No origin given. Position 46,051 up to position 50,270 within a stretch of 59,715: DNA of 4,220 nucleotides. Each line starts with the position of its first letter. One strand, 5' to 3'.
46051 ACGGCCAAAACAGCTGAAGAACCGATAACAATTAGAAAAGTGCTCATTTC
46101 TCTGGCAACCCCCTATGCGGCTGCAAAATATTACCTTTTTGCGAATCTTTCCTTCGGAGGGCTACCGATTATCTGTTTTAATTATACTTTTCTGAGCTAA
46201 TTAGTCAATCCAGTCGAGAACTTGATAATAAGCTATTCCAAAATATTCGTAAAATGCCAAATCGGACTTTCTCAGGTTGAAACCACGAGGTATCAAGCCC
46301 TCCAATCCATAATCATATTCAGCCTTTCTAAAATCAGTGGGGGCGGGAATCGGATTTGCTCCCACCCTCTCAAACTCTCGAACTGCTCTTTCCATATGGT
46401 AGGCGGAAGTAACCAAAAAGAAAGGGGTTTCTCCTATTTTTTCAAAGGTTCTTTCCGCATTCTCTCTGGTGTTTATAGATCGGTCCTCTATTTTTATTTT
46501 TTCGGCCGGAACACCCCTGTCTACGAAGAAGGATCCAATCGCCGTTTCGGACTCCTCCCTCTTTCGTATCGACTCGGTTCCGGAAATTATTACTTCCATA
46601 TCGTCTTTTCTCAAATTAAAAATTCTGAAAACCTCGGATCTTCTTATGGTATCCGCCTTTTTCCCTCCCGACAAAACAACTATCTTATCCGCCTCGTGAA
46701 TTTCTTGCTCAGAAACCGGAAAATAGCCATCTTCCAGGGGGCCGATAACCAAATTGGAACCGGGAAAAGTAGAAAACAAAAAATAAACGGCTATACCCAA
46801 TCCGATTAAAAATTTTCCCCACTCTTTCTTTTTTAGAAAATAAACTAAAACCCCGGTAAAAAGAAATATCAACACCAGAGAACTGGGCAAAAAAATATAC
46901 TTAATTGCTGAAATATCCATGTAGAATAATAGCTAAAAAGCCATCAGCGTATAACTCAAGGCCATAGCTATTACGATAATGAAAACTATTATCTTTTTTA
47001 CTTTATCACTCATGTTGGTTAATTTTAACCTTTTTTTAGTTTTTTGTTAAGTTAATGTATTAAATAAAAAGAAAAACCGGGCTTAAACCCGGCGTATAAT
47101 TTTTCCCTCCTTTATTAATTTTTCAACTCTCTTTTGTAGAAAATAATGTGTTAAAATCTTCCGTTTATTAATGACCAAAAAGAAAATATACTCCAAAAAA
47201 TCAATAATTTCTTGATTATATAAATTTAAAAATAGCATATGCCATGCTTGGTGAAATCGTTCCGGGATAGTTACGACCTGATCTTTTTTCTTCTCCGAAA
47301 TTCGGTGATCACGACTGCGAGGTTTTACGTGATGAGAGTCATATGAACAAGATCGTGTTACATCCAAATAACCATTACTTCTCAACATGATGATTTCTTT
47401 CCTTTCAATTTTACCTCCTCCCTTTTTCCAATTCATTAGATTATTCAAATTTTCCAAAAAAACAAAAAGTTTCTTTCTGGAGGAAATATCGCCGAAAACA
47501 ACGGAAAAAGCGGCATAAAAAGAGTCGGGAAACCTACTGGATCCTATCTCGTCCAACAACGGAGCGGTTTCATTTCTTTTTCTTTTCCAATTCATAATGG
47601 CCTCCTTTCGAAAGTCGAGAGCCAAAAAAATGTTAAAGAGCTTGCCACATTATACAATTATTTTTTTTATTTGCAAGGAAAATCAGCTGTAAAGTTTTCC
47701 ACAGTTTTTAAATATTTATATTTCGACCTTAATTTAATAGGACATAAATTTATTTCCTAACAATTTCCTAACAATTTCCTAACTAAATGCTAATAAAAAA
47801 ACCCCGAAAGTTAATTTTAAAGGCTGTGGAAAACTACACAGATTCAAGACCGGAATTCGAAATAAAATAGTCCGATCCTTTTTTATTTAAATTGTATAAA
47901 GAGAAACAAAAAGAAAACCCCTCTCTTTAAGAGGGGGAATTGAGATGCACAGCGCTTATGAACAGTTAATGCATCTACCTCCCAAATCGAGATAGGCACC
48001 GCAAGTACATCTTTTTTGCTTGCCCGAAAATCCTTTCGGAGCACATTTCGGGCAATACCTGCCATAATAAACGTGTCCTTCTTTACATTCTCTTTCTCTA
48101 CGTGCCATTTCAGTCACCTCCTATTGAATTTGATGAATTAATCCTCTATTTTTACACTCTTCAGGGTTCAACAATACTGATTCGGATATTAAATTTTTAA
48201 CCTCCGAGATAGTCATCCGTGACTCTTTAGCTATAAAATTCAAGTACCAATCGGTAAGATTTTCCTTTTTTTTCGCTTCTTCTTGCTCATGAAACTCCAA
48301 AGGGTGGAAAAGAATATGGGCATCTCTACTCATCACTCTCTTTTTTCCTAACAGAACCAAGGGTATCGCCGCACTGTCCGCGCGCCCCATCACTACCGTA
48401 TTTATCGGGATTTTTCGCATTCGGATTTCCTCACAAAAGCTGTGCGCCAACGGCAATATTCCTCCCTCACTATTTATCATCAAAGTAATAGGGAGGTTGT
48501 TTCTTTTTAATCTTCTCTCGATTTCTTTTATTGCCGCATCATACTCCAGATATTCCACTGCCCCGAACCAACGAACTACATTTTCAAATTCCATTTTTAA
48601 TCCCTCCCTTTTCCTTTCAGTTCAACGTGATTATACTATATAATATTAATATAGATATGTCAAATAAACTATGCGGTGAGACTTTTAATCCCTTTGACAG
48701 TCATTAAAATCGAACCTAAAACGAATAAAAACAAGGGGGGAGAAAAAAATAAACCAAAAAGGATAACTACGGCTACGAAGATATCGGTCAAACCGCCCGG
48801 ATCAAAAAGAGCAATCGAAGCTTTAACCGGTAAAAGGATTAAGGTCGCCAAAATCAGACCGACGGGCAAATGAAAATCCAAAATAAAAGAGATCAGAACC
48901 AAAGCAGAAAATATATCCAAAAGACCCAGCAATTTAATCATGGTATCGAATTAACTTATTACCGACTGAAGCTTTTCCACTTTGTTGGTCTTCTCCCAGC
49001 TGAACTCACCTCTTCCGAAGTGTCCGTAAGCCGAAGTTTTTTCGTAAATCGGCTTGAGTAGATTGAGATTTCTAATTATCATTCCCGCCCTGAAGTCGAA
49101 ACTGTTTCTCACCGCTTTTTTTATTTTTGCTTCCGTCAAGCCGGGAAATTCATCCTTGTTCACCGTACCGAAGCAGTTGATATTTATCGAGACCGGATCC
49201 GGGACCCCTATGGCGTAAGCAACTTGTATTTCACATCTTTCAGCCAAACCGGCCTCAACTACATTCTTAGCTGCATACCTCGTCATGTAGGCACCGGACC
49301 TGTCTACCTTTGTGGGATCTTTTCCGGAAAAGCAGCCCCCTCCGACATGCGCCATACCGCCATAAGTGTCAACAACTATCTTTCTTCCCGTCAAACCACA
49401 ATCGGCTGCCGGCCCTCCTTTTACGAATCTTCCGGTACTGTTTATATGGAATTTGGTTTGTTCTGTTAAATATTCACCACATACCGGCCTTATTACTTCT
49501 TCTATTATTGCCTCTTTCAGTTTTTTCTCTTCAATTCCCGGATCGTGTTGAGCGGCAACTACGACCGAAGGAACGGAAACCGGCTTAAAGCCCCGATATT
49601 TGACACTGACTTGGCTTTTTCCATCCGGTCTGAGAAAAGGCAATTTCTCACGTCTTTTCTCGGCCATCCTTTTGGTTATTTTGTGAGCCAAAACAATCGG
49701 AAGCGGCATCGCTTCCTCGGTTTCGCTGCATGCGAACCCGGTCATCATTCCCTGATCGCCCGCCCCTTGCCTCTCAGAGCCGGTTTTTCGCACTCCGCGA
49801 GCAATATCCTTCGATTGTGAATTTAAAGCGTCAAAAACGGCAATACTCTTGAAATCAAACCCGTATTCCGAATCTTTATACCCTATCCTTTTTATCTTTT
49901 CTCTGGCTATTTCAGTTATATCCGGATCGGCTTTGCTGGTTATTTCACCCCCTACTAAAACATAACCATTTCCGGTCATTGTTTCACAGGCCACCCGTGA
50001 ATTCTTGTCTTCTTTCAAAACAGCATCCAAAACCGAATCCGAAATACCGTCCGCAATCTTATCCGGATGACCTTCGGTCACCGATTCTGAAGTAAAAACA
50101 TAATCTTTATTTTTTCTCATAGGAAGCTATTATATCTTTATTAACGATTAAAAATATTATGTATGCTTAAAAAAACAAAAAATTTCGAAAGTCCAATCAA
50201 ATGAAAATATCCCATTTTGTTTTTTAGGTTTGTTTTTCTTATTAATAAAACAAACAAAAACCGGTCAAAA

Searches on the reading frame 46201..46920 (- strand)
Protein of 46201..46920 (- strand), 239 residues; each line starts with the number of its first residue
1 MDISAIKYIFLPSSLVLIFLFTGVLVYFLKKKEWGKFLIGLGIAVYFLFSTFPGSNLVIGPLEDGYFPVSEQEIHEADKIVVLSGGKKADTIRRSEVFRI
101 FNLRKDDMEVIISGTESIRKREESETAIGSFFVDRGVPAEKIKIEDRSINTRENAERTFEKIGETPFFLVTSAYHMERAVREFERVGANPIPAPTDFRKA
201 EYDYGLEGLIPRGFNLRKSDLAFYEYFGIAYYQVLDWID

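Call 38: search_protein_families(library=pfam, proteins=[window:46201-46920:-], max_evalue=0.0001)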
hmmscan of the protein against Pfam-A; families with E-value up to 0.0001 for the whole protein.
window:46201-46920:- (239 aa): 1 family
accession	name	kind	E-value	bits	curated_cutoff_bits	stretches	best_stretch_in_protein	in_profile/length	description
PF02698.23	DUF218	-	2.5e-21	76.5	27.6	1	79-228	2-133/133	DUF218 domain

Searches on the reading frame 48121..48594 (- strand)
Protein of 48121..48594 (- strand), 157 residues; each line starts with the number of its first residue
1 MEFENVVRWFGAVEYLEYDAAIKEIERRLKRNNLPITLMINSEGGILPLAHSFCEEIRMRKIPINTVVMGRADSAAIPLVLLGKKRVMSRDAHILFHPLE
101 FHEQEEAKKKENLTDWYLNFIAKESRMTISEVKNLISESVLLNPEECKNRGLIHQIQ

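Call 38: search_protein_families(library=pfam, proteins=[window:48121-48594:-], max_evalue=0.0001)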
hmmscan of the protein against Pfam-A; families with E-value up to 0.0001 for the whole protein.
window:48121-48594:- (157 aa): 1 family
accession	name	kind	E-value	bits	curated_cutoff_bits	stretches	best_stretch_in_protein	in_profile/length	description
PF00574.28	CLP_protease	-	4.2e-12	46.8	20.2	1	32-156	45-178/182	Clp protease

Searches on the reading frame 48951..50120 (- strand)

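Call 38: search_protein_families(library=pfam, proteins=[window:48951-50120:-], max_evalue=0.0001)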
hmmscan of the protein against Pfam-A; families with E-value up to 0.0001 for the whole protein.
window:48951-50120:- (389 aa): 3 families
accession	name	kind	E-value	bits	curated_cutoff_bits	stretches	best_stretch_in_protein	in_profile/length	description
PF02773.21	S-AdoMet_synt_C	-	2.7e-62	209.2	25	1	235-377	2-138/138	S-adenosylmethionine synthetase, C-terminal domain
PF02772.21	S-AdoMet_synt_M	-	3.3e-43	147.1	29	1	118-232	2-120/120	S-adenosylmethionine synthetase, central domain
PF00438.25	S-AdoMet_synt_N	-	2.9e-39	134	33.1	1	7-103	2-98/99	S-adenosylmethionine synthetase, N-terminal domain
